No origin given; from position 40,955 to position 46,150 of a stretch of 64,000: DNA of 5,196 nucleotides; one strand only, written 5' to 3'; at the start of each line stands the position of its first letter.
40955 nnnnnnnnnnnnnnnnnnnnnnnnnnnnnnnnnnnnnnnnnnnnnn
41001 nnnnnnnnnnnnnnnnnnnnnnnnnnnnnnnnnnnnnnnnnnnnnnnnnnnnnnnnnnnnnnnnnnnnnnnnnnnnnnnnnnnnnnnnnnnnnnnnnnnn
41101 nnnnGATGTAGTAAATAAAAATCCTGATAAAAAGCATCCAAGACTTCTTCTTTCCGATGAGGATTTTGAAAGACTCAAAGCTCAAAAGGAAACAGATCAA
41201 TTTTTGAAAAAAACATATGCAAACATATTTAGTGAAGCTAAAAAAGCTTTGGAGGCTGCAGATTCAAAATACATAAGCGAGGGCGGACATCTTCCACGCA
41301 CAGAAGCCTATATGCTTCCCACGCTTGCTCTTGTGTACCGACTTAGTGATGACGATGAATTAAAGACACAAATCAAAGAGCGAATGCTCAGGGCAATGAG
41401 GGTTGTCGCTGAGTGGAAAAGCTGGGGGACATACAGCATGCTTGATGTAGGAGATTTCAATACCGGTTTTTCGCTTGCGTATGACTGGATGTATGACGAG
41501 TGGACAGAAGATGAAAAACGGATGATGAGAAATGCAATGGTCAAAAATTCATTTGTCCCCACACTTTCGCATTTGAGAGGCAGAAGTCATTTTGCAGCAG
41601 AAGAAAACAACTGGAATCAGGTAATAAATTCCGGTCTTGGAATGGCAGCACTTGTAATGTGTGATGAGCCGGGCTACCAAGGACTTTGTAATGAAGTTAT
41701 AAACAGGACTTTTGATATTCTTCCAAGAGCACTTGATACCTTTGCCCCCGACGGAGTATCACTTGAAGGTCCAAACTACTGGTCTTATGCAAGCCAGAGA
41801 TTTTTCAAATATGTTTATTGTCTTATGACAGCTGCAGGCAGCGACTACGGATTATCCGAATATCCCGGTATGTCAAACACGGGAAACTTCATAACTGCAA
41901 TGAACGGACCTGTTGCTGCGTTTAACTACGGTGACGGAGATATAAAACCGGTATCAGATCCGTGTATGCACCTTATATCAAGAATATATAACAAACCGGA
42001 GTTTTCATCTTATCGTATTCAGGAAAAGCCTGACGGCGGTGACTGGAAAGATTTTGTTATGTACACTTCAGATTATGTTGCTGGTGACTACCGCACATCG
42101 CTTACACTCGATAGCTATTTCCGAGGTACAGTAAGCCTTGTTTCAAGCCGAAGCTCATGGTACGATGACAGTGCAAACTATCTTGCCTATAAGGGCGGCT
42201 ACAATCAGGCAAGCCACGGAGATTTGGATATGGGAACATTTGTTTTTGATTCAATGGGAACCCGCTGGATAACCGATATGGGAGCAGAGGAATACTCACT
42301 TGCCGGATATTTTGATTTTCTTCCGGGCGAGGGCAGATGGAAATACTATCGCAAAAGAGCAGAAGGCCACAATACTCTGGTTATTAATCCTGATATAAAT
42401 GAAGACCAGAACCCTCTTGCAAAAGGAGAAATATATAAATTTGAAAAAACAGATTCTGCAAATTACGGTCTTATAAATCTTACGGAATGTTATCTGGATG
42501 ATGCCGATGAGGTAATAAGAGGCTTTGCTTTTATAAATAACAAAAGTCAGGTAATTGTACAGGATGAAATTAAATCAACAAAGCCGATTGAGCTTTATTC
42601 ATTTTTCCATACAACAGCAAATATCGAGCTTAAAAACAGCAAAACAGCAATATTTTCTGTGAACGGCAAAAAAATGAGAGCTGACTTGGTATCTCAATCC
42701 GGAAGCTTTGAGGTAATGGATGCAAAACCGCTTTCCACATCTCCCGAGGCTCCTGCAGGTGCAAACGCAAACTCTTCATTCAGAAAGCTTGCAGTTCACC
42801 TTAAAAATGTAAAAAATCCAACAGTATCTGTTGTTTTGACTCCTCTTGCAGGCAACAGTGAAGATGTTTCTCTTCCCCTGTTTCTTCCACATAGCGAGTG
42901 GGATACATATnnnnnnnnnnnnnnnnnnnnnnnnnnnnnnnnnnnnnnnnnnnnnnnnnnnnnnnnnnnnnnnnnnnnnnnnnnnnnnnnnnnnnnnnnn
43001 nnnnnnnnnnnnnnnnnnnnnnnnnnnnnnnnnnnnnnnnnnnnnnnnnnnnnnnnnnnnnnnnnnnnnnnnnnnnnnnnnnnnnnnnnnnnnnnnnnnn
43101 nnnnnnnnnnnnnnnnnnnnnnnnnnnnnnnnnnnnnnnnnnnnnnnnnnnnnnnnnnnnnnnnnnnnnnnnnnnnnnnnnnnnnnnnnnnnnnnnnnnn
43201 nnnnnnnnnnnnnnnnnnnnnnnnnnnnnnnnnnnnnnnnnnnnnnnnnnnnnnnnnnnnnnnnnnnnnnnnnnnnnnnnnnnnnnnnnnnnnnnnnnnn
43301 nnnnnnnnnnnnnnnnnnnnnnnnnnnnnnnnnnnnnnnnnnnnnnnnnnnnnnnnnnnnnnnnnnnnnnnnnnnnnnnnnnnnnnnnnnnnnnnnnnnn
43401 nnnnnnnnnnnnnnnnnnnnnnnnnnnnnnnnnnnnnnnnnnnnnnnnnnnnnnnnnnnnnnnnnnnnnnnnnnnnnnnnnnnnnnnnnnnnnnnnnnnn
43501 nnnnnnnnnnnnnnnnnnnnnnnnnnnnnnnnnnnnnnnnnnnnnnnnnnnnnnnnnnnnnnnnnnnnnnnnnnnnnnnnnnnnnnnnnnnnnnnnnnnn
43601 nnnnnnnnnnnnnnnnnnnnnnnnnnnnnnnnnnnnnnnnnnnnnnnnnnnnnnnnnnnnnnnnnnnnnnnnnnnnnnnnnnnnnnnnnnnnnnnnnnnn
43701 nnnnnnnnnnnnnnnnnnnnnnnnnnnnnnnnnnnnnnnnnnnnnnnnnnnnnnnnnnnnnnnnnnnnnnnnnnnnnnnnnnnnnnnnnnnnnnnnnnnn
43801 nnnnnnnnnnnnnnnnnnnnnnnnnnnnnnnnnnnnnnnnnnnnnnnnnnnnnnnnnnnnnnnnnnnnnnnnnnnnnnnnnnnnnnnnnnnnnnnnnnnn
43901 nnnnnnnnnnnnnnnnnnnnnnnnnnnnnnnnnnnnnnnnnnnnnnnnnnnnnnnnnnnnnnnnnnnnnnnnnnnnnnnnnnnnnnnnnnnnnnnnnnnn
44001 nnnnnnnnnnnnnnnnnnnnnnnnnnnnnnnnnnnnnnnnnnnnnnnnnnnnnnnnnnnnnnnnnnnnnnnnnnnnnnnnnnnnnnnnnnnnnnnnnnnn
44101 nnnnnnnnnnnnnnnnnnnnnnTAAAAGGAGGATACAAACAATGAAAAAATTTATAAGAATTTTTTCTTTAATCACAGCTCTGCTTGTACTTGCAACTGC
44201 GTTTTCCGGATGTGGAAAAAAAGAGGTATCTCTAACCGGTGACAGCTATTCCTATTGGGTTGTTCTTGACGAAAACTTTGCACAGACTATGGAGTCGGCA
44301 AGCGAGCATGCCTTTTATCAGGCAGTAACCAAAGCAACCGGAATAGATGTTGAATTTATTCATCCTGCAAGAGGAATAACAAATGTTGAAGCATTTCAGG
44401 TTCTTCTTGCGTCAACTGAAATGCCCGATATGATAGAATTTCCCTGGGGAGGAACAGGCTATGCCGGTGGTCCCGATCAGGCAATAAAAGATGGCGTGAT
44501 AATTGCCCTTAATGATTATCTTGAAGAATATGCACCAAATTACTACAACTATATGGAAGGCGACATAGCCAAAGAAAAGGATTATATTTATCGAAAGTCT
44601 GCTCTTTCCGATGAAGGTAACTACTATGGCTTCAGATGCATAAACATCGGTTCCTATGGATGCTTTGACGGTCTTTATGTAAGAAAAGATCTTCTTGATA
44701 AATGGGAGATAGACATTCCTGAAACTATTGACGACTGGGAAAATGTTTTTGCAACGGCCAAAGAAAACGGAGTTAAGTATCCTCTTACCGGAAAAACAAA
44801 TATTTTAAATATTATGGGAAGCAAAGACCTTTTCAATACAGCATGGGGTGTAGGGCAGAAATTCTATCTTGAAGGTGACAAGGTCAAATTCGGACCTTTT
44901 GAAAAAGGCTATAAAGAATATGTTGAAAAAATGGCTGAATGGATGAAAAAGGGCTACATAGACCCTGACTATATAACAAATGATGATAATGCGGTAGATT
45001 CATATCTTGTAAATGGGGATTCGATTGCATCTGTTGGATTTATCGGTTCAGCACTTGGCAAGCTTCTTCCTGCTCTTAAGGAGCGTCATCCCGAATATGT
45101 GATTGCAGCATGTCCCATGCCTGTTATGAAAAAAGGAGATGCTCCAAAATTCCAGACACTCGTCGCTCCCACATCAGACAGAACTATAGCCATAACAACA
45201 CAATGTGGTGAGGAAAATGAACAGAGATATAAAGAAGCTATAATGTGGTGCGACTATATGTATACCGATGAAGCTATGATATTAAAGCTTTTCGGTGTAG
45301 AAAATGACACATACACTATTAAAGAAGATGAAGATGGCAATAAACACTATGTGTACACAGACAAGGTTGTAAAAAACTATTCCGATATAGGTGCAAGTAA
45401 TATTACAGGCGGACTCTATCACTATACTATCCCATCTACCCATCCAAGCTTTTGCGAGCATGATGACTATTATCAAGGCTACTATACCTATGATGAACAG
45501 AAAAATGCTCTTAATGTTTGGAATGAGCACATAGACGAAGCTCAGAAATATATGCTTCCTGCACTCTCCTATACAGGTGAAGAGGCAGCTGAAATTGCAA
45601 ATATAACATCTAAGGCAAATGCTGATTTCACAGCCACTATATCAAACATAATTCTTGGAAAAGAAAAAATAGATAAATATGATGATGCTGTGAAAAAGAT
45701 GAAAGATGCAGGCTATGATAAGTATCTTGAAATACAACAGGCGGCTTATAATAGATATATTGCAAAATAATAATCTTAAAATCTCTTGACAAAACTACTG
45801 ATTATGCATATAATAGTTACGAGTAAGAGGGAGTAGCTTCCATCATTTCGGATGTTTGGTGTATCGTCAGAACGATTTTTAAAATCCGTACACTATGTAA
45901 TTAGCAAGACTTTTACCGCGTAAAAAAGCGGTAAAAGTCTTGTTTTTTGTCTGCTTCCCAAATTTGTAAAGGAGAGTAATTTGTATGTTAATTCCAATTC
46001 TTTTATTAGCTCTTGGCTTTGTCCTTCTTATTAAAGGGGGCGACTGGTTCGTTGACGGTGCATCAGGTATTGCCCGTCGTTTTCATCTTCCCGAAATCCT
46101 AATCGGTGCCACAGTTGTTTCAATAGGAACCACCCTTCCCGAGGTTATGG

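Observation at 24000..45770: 22-kb glycan-degradation locus: SLH-anchored lyase and giant surface proteins coupled to cytoplasmic hexosaminidase-like enzymes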

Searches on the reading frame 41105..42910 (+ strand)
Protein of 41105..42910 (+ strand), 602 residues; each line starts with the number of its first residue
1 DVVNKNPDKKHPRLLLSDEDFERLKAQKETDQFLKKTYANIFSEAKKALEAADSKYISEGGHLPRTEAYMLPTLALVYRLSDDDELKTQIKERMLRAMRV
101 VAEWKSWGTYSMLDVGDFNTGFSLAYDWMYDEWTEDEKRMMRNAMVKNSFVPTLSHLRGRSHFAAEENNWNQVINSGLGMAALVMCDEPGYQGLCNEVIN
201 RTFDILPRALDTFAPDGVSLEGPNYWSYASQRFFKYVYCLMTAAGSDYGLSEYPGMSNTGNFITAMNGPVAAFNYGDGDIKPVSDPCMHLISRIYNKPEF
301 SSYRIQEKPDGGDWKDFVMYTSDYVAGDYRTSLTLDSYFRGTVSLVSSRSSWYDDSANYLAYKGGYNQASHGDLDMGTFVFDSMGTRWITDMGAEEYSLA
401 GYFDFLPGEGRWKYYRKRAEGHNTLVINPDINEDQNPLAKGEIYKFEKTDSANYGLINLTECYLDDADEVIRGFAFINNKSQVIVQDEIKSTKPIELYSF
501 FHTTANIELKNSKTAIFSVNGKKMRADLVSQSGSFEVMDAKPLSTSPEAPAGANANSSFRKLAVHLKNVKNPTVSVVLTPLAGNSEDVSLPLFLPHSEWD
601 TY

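Call 23: search_solved_structures(query=window:41105-42910:+, max_evalue=1e-20, show_alignments=3)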
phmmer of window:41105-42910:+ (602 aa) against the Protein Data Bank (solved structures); distinct sequences matched with E-value up to 1e-20: 3.
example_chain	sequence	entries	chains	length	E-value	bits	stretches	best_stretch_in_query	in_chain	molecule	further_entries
9o3q_A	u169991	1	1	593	4.4e-54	187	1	11-541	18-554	PL35 chondroitinase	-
8khw_A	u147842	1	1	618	1e-51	179.2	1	5-580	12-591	DUF4962 domain-containing protein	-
8khv_A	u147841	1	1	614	1.3e-48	168.9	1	2-581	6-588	Heparinase II/III-like protein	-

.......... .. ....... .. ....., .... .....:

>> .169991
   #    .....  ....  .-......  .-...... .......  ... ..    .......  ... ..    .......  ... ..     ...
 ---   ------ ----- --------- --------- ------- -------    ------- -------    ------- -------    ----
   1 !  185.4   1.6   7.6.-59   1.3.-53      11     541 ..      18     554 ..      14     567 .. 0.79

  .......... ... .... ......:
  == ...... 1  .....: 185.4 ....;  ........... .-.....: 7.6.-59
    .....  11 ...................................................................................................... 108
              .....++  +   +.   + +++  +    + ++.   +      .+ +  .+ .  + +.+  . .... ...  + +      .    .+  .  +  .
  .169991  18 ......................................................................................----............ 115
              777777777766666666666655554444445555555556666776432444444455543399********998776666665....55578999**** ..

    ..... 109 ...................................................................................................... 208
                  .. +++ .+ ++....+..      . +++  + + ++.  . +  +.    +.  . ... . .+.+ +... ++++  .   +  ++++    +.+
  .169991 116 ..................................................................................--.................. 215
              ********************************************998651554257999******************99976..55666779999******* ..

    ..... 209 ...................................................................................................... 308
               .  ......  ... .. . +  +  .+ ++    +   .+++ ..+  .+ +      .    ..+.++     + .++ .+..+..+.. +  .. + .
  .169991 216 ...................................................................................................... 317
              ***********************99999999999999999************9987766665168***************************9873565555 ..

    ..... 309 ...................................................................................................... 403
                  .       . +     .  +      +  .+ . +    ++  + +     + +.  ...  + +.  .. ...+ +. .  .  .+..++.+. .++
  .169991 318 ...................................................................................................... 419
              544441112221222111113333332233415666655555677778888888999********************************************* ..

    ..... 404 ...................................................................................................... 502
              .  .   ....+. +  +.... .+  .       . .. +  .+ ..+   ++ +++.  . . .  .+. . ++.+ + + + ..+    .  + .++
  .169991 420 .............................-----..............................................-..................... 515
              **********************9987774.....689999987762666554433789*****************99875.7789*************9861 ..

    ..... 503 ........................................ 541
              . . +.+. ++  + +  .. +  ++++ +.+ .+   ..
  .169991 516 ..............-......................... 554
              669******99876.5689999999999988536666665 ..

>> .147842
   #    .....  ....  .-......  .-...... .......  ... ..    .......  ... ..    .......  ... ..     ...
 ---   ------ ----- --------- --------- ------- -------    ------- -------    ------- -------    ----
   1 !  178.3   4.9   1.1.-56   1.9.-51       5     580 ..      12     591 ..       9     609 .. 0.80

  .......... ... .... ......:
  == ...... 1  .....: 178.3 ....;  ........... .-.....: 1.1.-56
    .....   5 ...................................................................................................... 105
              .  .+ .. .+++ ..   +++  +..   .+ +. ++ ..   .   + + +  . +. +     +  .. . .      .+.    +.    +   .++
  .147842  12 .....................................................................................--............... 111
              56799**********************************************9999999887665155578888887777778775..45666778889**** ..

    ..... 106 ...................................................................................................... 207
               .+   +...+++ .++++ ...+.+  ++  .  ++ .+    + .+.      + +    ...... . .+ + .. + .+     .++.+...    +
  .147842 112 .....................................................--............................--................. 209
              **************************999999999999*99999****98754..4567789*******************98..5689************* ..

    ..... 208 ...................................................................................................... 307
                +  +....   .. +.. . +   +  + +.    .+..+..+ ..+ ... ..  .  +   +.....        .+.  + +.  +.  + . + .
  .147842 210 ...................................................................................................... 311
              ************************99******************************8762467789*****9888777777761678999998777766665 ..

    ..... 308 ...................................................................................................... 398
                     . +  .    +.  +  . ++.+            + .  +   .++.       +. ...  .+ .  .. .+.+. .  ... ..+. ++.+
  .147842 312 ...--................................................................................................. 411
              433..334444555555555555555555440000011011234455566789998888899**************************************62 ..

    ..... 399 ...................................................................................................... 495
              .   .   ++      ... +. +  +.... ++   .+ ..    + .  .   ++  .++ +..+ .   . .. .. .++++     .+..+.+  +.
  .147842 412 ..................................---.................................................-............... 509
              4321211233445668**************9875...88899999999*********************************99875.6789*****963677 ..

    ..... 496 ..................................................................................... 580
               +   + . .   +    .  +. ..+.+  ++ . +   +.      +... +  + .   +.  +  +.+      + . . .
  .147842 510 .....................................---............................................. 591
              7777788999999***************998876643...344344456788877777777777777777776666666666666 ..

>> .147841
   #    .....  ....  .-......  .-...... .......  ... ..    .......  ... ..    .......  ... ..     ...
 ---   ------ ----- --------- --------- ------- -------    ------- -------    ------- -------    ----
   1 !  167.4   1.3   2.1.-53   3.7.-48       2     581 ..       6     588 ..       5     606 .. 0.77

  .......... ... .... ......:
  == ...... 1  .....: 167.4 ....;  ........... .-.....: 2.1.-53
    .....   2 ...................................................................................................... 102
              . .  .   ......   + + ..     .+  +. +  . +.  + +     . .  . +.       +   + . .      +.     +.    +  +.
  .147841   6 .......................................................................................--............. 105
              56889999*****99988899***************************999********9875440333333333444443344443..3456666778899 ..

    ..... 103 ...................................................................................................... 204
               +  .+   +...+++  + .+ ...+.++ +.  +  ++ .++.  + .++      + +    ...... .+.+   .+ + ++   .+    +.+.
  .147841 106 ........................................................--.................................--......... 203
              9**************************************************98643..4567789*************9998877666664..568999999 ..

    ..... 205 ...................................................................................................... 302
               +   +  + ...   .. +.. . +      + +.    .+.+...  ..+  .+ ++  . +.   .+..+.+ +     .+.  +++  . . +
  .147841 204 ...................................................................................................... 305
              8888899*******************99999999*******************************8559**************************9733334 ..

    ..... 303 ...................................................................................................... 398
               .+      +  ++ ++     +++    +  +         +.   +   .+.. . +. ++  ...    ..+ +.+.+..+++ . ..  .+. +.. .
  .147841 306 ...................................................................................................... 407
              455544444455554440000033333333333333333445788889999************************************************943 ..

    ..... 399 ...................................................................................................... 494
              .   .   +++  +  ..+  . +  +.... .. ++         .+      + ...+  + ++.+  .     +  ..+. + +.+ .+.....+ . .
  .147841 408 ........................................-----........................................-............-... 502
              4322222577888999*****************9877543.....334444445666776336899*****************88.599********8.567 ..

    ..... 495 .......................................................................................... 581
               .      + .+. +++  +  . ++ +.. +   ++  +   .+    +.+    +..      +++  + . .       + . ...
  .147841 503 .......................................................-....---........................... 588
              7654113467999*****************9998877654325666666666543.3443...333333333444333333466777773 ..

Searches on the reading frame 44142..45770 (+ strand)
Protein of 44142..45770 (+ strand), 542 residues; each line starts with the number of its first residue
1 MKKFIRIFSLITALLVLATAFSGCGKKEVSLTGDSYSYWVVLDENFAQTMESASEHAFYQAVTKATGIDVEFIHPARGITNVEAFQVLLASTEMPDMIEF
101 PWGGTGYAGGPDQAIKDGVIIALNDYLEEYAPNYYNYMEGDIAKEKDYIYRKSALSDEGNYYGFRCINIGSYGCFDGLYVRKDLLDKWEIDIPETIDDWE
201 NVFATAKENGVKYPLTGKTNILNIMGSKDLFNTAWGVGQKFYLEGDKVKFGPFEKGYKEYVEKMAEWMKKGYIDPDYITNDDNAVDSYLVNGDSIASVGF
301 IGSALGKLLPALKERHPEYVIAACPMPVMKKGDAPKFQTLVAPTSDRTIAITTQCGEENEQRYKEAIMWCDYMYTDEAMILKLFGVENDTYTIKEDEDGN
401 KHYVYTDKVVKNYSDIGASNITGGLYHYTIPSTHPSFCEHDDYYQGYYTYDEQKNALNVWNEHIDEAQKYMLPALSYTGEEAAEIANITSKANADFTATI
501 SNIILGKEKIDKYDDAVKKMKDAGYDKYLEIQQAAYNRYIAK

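Call 5: search_protein_families(library=pfam, proteins=[window:44142-45770:+], max_evalue=0.01)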
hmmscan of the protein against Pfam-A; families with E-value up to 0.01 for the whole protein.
window:44142-45770:+ (542 aa): 0 families

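Call 8: search_protein_families(library=ncbifam, proteins=[window:44142-45770:+], max_evalue=0.01)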
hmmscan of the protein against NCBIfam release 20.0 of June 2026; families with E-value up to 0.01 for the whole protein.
window:44142-45770:+ (542 aa): 0 families

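Call 14: search_solved_structures(query=window:44142-45770:+, max_evalue=1)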
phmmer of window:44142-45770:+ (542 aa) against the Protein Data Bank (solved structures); distinct sequences matched with E-value up to 1: 8.
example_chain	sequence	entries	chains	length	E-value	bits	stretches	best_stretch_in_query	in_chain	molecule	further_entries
5xs8_A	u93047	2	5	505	5.8e-22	81.5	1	12-539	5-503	Extracellular solute-binding protein family 1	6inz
5gub_A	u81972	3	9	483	4.7e-18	68.5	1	64-535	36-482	Extracellular solute-binding protein family 1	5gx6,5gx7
5gx8_A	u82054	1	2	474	4.9e-18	68.5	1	65-535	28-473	Extracellular solute-binding protein family 1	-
3vlu_A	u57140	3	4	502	3.8e-15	58.9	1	77-538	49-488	AlgQ1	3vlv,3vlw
1y3n_A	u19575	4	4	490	4.3e-15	58.8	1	77-538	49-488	AlgQ1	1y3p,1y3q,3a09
6jhx_A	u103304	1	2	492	9.9e-09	37.8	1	68-538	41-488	AlgQ2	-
4tqu_Q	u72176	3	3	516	1.3e-08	37.4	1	68-538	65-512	AlgQ2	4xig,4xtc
1j1n_A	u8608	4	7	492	1.5e-08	37.2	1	68-538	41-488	AlgQ2 | Macromolecule-Binding Periplasmic Protein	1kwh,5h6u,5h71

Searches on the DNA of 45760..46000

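Call 83: search_rna_families(source=window, start=45760, end=46000, threshold=evalue, max_evalue=1, show_alignments=2)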
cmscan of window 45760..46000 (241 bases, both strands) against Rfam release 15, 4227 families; matches with E-value up to 1: 4.
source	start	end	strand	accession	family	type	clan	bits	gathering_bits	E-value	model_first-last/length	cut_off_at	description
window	45838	45946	+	RF02617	SSRC10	Gene; sRNA;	-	19.8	56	0.11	1-113/113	no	Streptococcus sRNA 10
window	45908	45940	+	RF00662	mir-132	Gene; miRNA;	-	17.4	52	0.27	23-61/84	no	mir-132 microRNA precursor family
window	45855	45933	-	RF02799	CssrB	Gene; sRNA;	-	17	76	0.19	6-136/180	no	Chromosome-encoded Shigella sRNA B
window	45898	45949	+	RF04120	MIR5998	Gene; miRNA;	-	14.5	180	0.77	1-173/173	no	MIR5998 microRNA precursor family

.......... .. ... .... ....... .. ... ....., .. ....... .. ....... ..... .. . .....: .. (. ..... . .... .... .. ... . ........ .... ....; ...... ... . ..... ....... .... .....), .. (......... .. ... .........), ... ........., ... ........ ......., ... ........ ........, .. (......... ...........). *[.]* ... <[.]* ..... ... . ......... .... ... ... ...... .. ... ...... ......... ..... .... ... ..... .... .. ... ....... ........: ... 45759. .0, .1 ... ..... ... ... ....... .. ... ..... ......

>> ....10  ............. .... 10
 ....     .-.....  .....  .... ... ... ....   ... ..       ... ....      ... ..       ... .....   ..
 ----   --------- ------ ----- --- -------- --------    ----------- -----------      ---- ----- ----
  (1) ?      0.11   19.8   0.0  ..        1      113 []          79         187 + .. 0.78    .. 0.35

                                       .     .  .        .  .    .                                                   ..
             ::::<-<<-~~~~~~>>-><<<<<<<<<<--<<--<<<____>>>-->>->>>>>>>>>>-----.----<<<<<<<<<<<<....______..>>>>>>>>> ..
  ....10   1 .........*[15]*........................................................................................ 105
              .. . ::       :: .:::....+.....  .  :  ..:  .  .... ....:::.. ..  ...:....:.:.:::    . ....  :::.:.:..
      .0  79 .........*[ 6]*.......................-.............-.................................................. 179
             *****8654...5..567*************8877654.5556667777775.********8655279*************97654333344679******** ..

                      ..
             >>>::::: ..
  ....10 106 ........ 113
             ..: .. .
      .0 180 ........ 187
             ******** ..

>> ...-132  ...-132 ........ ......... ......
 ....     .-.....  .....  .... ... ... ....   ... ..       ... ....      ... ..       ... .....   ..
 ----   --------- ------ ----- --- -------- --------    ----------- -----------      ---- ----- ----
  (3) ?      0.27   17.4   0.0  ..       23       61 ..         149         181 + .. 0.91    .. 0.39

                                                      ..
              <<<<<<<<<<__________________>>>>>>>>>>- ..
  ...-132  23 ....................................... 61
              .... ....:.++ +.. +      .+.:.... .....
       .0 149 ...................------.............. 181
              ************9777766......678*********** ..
